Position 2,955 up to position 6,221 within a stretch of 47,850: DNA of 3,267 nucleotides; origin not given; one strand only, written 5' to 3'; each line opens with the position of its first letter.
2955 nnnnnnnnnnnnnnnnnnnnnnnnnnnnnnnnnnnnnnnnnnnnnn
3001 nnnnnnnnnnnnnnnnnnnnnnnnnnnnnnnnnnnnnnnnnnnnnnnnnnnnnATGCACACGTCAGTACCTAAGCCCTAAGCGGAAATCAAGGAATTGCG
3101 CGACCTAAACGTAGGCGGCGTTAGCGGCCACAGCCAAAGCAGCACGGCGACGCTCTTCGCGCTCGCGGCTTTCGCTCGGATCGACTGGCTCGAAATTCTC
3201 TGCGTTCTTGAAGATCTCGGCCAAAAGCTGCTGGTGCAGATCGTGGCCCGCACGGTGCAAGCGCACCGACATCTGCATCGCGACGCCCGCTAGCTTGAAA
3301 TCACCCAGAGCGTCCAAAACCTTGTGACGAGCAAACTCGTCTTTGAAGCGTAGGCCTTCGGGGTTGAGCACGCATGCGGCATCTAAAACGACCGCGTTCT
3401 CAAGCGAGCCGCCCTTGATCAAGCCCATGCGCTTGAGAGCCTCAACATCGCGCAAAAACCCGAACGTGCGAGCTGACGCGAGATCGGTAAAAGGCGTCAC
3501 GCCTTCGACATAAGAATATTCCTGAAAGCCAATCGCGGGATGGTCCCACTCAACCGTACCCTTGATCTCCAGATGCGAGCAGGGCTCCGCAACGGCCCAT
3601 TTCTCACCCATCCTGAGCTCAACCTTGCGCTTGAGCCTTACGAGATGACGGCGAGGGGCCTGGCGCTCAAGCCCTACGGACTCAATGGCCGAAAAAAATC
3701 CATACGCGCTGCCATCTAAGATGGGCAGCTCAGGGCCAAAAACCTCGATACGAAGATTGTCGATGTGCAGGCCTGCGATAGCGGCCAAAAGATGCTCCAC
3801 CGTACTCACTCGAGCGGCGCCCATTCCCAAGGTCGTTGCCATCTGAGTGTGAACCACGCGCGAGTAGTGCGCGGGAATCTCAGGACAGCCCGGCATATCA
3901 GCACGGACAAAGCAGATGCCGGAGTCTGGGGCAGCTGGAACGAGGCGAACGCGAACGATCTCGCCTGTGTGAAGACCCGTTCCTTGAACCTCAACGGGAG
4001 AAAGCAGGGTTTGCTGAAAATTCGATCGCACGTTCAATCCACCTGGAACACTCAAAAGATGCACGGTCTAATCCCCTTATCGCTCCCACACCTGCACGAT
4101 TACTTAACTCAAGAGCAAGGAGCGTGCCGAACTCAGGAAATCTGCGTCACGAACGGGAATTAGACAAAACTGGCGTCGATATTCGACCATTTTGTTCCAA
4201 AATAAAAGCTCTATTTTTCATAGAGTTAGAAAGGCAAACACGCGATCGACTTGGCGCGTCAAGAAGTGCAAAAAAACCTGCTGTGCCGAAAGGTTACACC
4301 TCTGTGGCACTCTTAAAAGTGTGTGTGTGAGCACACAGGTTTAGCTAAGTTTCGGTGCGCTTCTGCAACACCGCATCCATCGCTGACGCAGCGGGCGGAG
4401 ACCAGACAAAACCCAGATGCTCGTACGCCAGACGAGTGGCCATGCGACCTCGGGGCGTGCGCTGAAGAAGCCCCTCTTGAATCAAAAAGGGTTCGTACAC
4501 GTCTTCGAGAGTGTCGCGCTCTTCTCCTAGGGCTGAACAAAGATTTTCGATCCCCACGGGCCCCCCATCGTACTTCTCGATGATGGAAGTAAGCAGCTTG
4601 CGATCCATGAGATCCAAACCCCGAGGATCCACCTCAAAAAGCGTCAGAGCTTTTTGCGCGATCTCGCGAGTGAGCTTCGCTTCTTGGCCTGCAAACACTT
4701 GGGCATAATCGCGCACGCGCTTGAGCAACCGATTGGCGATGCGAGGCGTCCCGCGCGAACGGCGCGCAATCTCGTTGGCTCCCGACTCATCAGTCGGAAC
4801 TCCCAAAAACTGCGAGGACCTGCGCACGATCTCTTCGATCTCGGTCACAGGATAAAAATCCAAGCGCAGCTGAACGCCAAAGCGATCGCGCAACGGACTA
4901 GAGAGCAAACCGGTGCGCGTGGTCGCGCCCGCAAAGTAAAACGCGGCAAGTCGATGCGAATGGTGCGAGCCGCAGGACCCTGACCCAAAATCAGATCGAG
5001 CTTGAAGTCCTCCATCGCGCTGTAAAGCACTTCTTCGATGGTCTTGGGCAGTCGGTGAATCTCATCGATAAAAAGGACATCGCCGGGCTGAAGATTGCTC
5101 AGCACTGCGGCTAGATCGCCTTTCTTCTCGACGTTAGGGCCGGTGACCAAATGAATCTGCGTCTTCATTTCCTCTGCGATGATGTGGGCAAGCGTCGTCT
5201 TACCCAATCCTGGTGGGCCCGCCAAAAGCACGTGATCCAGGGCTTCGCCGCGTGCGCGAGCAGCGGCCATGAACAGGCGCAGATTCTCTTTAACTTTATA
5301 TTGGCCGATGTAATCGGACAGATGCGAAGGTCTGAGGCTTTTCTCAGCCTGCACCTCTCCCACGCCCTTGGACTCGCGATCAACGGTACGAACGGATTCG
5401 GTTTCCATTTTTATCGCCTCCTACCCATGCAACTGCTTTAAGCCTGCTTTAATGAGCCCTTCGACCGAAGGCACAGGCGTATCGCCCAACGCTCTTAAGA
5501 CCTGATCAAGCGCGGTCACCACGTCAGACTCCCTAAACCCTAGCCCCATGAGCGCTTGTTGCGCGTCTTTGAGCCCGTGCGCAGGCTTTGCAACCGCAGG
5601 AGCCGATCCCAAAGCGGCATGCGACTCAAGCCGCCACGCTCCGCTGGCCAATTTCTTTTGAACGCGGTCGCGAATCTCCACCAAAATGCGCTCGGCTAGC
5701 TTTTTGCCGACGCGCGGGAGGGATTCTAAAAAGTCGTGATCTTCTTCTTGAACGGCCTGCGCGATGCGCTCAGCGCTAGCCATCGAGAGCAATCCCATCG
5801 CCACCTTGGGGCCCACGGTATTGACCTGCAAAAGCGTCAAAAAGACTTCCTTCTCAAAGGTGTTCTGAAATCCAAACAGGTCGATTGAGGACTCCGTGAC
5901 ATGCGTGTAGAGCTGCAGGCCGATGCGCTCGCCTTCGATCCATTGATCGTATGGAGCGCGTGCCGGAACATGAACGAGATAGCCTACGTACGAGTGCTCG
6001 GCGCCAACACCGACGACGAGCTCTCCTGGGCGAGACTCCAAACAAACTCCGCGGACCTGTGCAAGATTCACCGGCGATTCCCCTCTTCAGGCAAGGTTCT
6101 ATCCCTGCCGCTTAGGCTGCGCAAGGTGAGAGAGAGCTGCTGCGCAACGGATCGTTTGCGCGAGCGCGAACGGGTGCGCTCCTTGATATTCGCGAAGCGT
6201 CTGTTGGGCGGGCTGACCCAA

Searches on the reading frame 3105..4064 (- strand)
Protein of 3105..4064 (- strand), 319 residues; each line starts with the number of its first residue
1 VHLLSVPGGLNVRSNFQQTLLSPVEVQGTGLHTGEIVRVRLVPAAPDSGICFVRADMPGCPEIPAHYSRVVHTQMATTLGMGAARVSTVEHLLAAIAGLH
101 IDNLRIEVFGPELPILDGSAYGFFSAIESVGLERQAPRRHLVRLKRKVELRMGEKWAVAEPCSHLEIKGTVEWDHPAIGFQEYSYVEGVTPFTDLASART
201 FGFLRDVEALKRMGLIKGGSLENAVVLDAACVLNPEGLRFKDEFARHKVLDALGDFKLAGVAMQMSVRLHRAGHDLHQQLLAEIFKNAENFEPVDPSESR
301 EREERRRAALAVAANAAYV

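Call 66: search_protein_families(library=pfam, proteins=[window:3105-4064:-], max_evalue=0.00001)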
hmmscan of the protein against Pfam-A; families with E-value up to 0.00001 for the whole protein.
window:3105-4064:- (319 aa): 1 family
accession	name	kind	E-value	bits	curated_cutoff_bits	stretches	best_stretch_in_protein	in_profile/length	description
PF03331.19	LpxC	-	1.3e-93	313.8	27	1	17-285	1-267/268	UDP-3-O-acyl N-acetylglycosamine deacetylase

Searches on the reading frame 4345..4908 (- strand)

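Call 86: search_protein_families(library=pfam, proteins=[window:4345-4908:-], max_evalue=0.00001)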
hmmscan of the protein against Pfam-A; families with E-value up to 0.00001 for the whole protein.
window:4345-4908:- (187 aa): 2 families
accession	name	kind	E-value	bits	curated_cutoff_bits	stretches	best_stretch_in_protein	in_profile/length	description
PF17864.7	AAA_lid_4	-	1e-29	102.5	27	1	19-94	1-74/74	RuvB AAA lid domain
PF05491.19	RuvB_C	-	2.8e-25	88.5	24.7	1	97-165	3-71/72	RuvB C-terminal winged helix domain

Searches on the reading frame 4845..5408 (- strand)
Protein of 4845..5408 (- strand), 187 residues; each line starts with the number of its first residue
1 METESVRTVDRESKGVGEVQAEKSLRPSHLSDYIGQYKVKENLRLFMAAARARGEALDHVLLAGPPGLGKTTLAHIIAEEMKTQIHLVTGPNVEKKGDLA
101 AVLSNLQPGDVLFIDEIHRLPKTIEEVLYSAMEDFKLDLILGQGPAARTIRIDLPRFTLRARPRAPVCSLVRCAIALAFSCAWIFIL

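Call 66: search_protein_families(library=pfam, proteins=[window:4845-5408:-], max_evalue=0.00001)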
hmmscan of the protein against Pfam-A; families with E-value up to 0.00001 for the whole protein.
window:4845-5408:- (187 aa): 8 families
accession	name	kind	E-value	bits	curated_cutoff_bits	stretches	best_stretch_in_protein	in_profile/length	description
PF05496.18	RuvB_N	-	2e-64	216.6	27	1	25-159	1-135/159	Holliday junction DNA helicase RuvB P-loop domain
PF00004.35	AAA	-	6.1e-15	56.3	21.2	1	60-138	1-98/131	ATPase family associated with various cellular activities (AAA)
PF07728.20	AAA_5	-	7.7e-09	36.1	22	1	59-142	1-100/139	AAA domain (dynein-related subfamily)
PF13173.12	AAA_14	-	3.3e-06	27.6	27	1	60-138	5-92/129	AAA domain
PF01078.27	Mg_chelatase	-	4.9e-06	26.5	20.3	0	30-78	2-43/207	Magnesium chelatase, subunit ChlI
PF13401.12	AAA_22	-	6.4e-06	26.9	27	0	59-103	7-55/130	AAA domain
PF13191.12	AAA_16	-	7.8e-06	26.9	32.6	0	49-90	16-58/167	AAA ATPase domain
PF06068.19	TIP49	-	8.5e-06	25.6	23.8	0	31-88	24-81/347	TIP49 P-loop domain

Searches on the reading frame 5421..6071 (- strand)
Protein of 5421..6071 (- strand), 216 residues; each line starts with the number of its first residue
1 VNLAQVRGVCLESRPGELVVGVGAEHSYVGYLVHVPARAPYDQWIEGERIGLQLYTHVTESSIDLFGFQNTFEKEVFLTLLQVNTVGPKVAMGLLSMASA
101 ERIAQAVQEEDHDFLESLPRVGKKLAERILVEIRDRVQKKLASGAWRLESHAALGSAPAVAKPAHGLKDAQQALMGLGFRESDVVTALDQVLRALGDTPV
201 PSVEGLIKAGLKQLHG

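Call 66: search_protein_families(library=pfam, proteins=[window:5421-6071:-], max_evalue=0.00001)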
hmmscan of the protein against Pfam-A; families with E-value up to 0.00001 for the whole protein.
window:5421-6071:- (216 aa): 3 families
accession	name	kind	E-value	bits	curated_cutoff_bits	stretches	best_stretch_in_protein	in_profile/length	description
PF14520.12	HHH_5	-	2.4e-12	47.6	27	1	77-135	1-57/57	Helix-hairpin-helix domain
PF07499.19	RuvA_C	-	1.8e-08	35.2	24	1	168-214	4-46/47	RuvA, C-terminal domain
PF01330.27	RuvA_N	-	9.5e-07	29.3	23.6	1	4-67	3-61/61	RuvA N terminal domain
